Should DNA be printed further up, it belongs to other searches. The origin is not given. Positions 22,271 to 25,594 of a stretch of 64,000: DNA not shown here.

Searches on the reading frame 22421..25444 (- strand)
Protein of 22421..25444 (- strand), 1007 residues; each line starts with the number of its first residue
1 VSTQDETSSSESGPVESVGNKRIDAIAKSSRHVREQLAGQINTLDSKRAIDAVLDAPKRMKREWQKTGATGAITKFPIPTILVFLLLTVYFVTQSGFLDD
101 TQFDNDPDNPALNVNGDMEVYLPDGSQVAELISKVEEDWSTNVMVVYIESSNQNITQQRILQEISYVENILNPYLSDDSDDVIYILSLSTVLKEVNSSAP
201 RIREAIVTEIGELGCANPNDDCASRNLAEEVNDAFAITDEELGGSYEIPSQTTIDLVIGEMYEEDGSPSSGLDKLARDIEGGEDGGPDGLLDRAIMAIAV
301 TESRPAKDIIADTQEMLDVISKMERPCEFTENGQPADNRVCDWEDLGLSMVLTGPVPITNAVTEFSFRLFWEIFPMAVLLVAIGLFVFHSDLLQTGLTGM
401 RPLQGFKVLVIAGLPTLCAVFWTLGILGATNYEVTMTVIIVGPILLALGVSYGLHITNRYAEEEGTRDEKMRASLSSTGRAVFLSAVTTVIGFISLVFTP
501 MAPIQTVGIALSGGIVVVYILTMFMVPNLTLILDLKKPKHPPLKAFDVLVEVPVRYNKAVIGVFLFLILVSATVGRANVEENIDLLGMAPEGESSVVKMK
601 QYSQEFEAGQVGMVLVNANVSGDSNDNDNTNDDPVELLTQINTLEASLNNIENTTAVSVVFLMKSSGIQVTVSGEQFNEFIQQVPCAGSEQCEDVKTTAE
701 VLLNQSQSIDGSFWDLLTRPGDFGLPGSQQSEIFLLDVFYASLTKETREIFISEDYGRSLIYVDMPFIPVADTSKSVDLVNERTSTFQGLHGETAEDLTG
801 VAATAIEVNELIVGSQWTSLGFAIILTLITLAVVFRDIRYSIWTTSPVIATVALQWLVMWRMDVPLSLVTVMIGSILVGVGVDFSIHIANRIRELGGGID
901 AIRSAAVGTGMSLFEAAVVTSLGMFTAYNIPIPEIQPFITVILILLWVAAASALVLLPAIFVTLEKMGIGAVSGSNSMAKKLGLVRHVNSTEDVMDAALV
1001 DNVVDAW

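Call 9: search_protein_families(library=pfam, proteins=[window:22421-25444:-], max_evalue=0.001)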
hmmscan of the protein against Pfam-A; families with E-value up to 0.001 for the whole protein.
window:22421-25444:- (1007 aa): 2 families
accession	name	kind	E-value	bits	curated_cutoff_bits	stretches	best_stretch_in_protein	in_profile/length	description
PF03176.21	MMPL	-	2.8e-19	69.7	20.5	2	435-533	201-302/333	MMPL family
PF12349.14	Sterol-sensing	-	3e-06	27.6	22.3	1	414-527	14-130/153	Sterol-sensing domain of SREBP cleavage-activation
